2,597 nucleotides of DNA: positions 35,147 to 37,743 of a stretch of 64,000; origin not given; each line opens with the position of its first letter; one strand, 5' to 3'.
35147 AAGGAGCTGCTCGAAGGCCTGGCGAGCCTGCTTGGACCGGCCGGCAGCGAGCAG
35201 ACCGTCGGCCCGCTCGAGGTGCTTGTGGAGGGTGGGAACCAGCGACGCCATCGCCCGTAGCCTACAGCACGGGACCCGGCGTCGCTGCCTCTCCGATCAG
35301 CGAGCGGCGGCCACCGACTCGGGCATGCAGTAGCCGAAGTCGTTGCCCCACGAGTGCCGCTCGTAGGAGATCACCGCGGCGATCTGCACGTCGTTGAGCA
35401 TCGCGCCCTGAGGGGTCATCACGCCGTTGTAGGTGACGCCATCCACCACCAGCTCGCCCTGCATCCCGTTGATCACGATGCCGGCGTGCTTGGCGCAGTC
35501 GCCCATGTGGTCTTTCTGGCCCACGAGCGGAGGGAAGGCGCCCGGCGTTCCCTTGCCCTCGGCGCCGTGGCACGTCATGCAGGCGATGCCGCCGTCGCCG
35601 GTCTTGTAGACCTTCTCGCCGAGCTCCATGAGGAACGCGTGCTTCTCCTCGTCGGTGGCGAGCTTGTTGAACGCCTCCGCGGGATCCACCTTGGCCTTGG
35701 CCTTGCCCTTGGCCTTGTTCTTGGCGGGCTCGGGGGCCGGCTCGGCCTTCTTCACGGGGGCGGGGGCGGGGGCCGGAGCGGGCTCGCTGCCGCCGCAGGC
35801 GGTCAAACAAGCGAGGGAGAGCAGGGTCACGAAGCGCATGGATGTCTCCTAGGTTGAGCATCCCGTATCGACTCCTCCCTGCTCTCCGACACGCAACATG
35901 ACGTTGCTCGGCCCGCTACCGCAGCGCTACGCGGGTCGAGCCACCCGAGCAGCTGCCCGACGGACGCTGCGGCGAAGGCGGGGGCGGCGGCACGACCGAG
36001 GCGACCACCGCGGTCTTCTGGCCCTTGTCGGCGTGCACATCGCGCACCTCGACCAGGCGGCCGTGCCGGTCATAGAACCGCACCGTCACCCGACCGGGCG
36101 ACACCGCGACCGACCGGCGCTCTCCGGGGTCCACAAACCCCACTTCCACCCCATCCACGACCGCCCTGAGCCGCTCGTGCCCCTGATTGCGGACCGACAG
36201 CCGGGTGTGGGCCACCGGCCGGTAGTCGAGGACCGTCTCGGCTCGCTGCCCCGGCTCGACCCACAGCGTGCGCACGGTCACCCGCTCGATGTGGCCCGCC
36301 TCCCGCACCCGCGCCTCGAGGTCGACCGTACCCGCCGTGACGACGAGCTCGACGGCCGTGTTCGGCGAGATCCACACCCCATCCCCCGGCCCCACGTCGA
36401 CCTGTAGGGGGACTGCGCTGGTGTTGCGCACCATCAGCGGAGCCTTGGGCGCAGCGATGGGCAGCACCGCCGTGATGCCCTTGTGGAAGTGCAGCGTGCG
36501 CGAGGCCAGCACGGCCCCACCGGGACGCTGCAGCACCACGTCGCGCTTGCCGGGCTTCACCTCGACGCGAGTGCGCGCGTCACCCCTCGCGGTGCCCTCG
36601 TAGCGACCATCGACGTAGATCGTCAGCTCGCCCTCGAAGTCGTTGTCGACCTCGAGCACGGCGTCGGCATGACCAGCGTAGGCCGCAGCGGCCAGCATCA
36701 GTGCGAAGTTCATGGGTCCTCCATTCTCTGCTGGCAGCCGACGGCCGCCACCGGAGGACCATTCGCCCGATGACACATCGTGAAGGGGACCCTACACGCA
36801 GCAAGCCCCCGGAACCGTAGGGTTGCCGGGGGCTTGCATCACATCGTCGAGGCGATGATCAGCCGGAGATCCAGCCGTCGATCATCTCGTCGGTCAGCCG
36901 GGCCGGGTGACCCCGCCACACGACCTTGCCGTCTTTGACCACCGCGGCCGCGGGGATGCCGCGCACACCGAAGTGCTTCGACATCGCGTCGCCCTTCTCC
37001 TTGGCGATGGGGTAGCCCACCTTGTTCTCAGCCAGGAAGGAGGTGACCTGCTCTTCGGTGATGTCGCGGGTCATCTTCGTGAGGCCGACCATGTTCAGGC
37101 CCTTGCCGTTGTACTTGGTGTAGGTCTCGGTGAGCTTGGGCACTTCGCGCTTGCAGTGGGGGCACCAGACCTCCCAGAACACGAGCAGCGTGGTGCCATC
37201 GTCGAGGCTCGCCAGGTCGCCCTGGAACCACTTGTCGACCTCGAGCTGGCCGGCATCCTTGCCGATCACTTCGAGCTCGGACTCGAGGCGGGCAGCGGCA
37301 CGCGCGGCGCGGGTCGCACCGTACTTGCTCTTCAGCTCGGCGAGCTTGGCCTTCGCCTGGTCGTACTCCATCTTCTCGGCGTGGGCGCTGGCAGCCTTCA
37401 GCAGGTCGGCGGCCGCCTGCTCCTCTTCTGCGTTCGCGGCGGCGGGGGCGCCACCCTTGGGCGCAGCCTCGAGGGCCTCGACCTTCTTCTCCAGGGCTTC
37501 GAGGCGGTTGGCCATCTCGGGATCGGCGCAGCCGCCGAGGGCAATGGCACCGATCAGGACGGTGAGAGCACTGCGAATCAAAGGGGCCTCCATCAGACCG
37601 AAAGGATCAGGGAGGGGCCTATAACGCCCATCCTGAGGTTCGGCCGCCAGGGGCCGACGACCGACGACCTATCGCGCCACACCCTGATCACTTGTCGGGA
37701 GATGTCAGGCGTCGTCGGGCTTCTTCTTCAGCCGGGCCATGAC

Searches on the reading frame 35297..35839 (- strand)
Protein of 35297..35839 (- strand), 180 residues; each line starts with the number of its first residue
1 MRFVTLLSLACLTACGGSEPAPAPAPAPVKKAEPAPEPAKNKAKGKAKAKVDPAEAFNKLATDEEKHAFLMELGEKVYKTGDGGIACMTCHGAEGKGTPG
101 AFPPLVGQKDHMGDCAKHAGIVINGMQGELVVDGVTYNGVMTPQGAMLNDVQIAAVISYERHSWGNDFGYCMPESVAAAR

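Call 92: search_protein_families(library=pfam, proteins=[window:35297-35839:-], max_evalue=0.001)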
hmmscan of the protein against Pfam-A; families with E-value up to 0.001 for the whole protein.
window:35297-35839:- (180 aa): 2 families
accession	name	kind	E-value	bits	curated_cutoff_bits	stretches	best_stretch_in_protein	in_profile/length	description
PF00034.26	Cytochrom_C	-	3e-09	38.5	21.3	1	72-159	2-85/90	Cytochrome c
PF13442.11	Cytochrome_CBB3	-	7e-05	23.5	27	1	73-159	5-67/68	Cytochrome C oxidase, cbb3-type, subunit III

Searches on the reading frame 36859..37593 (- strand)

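Call 92: search_protein_families(library=pfam, proteins=[window:36859-37593:-], max_evalue=0.001)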
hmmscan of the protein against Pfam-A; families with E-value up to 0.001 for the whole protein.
window:36859-37593:- (244 aa): 5 families
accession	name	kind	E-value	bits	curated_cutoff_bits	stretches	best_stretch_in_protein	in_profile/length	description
PF08534.16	Redoxin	-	5.3e-14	52.7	26.6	1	126-231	22-135/148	Redoxin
PF00578.27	AhpC-TSA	-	8e-14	52.1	26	1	126-225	19-122/124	AhpC/TSA family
PF13905.12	Thioredoxin_8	-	8.5e-12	45.7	27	1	134-221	3-90/94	Thioredoxin-like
PF00085.26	Thioredoxin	-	5.2e-08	33.3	23.5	1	121-180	8-62/103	Thioredoxin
PF13098.12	Thioredoxin_2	-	9.3e-05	23.2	27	1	135-223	8-85/104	Thioredoxin-like domain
